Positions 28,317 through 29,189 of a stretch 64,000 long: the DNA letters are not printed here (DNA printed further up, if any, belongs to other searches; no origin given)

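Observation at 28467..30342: tmRNA-integrated island: integrase 2 plus an AT-rich orphan PD-(D/E)XK-like cargo gene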

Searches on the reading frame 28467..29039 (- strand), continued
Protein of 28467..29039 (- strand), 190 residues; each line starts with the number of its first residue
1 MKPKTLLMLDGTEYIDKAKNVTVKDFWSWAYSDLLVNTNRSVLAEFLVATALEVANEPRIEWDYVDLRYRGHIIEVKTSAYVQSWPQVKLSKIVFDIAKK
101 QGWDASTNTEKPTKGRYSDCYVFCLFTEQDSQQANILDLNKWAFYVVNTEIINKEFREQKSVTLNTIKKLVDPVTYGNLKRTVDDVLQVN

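Call 73: find_related_loci(query=A1, collection=genome_contigs, flank=6000)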
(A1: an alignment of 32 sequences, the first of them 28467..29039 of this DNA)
Query A1 (190 aa) in genome_contigs; peptide patterns used: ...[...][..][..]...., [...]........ (x = any residue, [..] = any of these).
600 stretches matched a pattern (row limit reached: there are more); 582 encode a relative of the query (tblastn E <= 1e-3); the best 80 are kept; 80 distinct loci.
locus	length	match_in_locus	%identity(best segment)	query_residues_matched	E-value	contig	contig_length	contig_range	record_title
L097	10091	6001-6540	59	9-189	4e-67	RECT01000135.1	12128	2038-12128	MAG: Spirulina sp. DLM2.Bin59 NODE_7870_length_12128_cov_7.45283, whole genome shotgun sequence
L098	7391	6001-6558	55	1-187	1e-64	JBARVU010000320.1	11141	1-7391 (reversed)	MAG: Phormidesmis sp. isolate MFD12116_ilm_asm_bin38 k127_170949, whole genome shotgun sequence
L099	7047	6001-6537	56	9-187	1e-62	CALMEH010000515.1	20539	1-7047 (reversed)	MAG TPA_asm: uncultured Acidobacteria bacterium isolate SRR2107211_bin.18_CONCOCT_v1.1_MAG genome assembly, contig: ERZ7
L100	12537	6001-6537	54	9-187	6e-61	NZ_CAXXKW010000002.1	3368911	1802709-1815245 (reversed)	MAG: uncultured Methanolobus sp. isolate 63462039-51cf-4655-9c85-af1f4e349c88 contig_2, whole genome shotgun sequence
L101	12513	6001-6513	54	17-187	2e-60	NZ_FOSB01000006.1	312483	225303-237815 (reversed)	Halobacillus dabanensis strain CGMCC 1.3704, whole genome shotgun sequence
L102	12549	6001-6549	51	1-187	2e-60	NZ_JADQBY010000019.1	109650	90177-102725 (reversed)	MAG: Methanolobus sp. isolate Soudan_27 NODE_118_length_109650_cov_107.067749, whole genome shotgun sequence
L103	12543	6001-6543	53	9-189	5e-60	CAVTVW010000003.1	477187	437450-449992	MAG: uncultured Methanocellaceae archaeon isolate MFD09286.bin.2.135 genome assembly, contig: contig_24969, whole genome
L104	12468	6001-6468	61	9-165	2e-59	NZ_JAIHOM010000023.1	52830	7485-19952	Spirulina subsalsa FACHB-351 NODE_111, whole genome shotgun sequence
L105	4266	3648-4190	50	9-189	1e-58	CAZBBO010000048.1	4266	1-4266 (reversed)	MAG TPA_asm: uncultured Ferruginibacter sp. isolate binchicken_co235_16 genome assembly, contig: NODE_42757_length_4266_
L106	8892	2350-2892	52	9-189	1e-58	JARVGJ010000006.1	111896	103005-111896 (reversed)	MAG: Methanolobus sp. isolate M17C-73-03 NODE_6_length_111896_cov_7.083984, whole genome shotgun sequence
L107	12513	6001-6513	52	17-187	8e-59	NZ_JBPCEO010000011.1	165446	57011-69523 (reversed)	Halobacillus mangrovi strain A1-3 11, whole genome shotgun sequence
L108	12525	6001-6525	50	13-187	1e-57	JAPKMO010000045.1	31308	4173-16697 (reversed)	MAG: Anaerolineae bacterium isolate AMX57 NODE_45_length_31308_cov_1.568794:GC=0.602, whole genome shotgun sequence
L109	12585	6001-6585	48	2-190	6e-57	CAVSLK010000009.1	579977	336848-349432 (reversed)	MAG: uncultured Acidobacteriota bacterium isolate MFD09206.bin.2.23 genome assembly, contig: contig_730, whole genome sh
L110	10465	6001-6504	49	20-187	1e-56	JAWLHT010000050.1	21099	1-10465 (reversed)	MAG: Candidatus Latescibacterota bacterium isolate 30dZY2.bin.79 NODE_3072_length_21099_cov_3.288000, whole genome shotg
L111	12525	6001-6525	48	13-187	3e-56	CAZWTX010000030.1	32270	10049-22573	MAG TPA_asm: uncultured Methanospirillum sp. isolate SRP192927_co9_16 genome assembly, contig: NODE_699_length_32270_cov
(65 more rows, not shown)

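Call 77: search_protein_families(library=pfam, alignment_id=A6, max_evalue=0.0001)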
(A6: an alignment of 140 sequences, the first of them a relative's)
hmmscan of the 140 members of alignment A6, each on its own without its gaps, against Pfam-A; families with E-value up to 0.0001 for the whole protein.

A. member 1, L097:5191-5844:+ (217 aa): 0 families

B. families by the number of members that match (of 140 scanned): 179 families (the first 25 are shown)
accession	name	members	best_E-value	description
PF02786.22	CPSase_L_D2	3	3.2e-111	Carbamoyl-phosphate synthase L chain, ATP binding domain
PF25596.1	CPSase_L_D1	3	8.6e-99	Carbamoyl phosphate synthase preATP-grasp domain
PF07719.23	TPR_2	3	2.7e-36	Tetratricopeptide repeat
PF00515.34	TPR_1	3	8.2e-33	Tetratricopeptide repeat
PF02787.25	CPSase_L_D3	3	4.8e-28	Carbamoyl-phosphate synthetase large chain, oligomerisation domain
PF13181.12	TPR_8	3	5.7e-27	Tetratricopeptide repeat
PF08241.18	Methyltransf_11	3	1.7e-24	Methyltransferase domain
PF02142.27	MGS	3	1.7e-24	MGS-like domain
PF13649.12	Methyltransf_25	3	9.4e-24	Methyltransferase domain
PF13428.12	TPR_14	3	1.3e-22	Tetratricopeptide repeat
PF01850.27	PIN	3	9.7e-21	PIN domain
PF00583.31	Acetyltransf_1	3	2.5e-20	Acetyltransferase (GNAT) family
PF07478.18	Dala_Dala_lig_C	3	6.4e-20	D-ala D-ala ligase C-terminus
PF13424.12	TPR_12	3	3.2e-18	Tetratricopeptide repeat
PF02222.28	ATP-grasp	3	2.3e-17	ATP-grasp domain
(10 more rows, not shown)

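Call 86: search_protein_families(library=pfam, alignment_id=A1, max_evalue=1)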
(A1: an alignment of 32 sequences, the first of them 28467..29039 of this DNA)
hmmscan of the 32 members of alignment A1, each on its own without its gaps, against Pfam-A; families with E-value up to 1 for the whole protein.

A. member 1, window:28467-29039:- (190 aa): 0 families

B. families by the number of members that match (of 32 scanned): 11 families
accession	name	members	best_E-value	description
PF00046.35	Homeodomain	2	0.074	Homeodomain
PF11921.14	DUF3439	1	0.0033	Domain of unknown function (DUF3439)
PF00051.23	Kringle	1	0.0047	Kringle domain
PF07108.16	PipA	1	0.064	PipA protein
PF11741.13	AMIN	1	0.077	AMIN domain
PF00589.27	Phage_integrase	1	0.085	Phage integrase family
PF09291.16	DUF1968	1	0.093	Domain of unknown function (DUF1968)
PF01077.27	NIR_SIR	1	0.14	Nitrite and sulphite reductase 4Fe-4S domain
PF22986.3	Fn3_ELFN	1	0.16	ELFN1/ELFN2, fibronectin type-III domain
PF05287.17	PMG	1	0.17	PMG protein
PF19036.6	Fuz_longin_1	1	0.19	First Longin domain of FUZ, MON1 and HPS1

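Call 89: fold_search(model_id=the predicted structure, library=pdb)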
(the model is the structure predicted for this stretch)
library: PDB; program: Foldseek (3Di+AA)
matches with E <= 10: 123; with E <= 0.001: 0
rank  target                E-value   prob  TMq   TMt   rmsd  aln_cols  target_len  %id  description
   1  8rpx_C                1.9e-03  0.99  0.40  0.47   9.3       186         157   17  NhoI restriction endonuclease in complex with quadruply methylated DNA target (released 2024-07-17)
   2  8rpx_B                4.3e-03  0.99  0.42  0.49   9.0       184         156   15  NhoI restriction endonuclease in complex with quadruply methylated DNA target (released 2024-07-17)
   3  8q5n_A                4.3e-03  0.98  0.40  0.48   7.6       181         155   16  Apo form of restriction endonuclease NhoI. (released 2024-07-17)
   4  8rpx_D                5.2e-03  0.97  0.42  0.46   9.3       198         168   15  NhoI restriction endonuclease in complex with quadruply methylated DNA target (released 2024-07-17)
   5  8rpx_A                5.6e-03  0.98  0.41  0.48   9.0       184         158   15  NhoI restriction endonuclease in complex with quadruply methylated DNA target (released 2024-07-17)
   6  8q5n_B                1.1e-02  0.89  0.36  0.44   9.8       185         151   18  Apo form of restriction endonuclease NhoI. (released 2024-07-17)
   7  8q5m_C                2.1e-02  0.94  0.40  0.48   7.7       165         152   13  N-terminal domain of restriction endonuclease Eco15I in the absence of DNA. (released 2024-07-17)
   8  1b96_A                7.2e-02  0.33  0.31  0.26   9.8       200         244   14  ANALYSIS OF A MUTATIONAL HOT-SPOT IN THE ECORV RESTRICTION ENDONUCLEASE: A CATALYTIC ROLE FOR A MAIN CHAIN CARBONYL GR (released 1999-02-26)
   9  1b97_A                1.2e-01  0.25  0.31  0.25   9.9       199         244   14  ANALYSIS OF A MUTATIONAL HOT-SPOT IN THE ECORV RESTRICTION ENDONUCLEASE: A CATALYTIC ROLE FOR A MAIN CHAIN CARBONYL GR (released 1999-02-26)
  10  1suz_A                1.4e-01  0.30  0.33  0.27   9.6       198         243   14  The structure of K92A EcoRV bound to cognate DNA and Mg2+ (released 2004-04-06)
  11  1az0_A                1.8e-01  0.25  0.30  0.26   9.0       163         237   15  ECORV ENDONUCLEASE/DNA COMPLEX (released 1998-06-19)
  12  1stx_A                1.8e-01  0.23  0.32  0.26   9.5       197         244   14  Structure of the K38A mutant of EcoRV bound to cognate DNA and Mn2+ (released 2004-04-06)
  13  1eon_A                2.1e-01  0.23  0.32  0.27   9.5       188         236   13  ECORV BOUND TO 3'-S-PHOSPHOROTHIOLATE DNA AND CA2+ (released 2000-04-04)
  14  1eo3_A                2.2e-01  0.21  0.25  0.21   7.9       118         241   17  INHIBITION OF ECORV ENDONUCLEASE BY DEOXYRIBO-3'-S-PHOSPHOROTHIOLATES: A HIGH RESOLUTION X-RAY CRYSTALLOGRAPHIC STUDY (released 2000-04-04)
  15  2ge5_A                2.4e-01  0.14  0.25  0.22  10.5       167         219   14  EcoRV Restriction Endonuclease C-terminal deletion mutant/GATATC/Ca2+ (released 2006-07-04)
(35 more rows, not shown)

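Call 98: search_protein_families(library=padloc, alignment_id=A6, max_evalue=1e-8)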
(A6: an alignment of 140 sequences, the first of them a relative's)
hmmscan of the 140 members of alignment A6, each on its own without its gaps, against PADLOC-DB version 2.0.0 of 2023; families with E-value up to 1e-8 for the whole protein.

A. member 1, L097:5191-5844:+ (217 aa): 0 families

B. families by the number of members that match (of 140 scanned): 100 families (the first 25 are shown)
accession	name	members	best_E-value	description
PDLC04134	mad2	2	1.1e-22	mads_2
PDLC00631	ZorD1|ZorD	2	2.1e-09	"SWI2/SNF2 helicase, Mrr-like nuclease"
PDLC04475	PDC-M16A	1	2.5e-113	-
PDLC04472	PDC-M16A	1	7.9e-111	-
PDLC04081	SIR2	1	2.7e-110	-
PDLC04476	PDC-M16A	1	7.3e-106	-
PDLC02227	AbiEi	1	7.9e-88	AbiEi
PDLC01784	Cas6b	1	5.5e-77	-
PDLC02496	BrxF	1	1.1e-65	BrxF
PDLC01121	Cas6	1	1.8e-59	Cas6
PDLC04474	PDC-M16A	1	1.6e-57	-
PDLC02497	BrxF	1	1e-51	BrxF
PDLC01075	C3a139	1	7.4e-44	HKD+Snf2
PDLC05037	PDC-S55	1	8.2e-42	-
PDLC04093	SIR2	1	1.3e-39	-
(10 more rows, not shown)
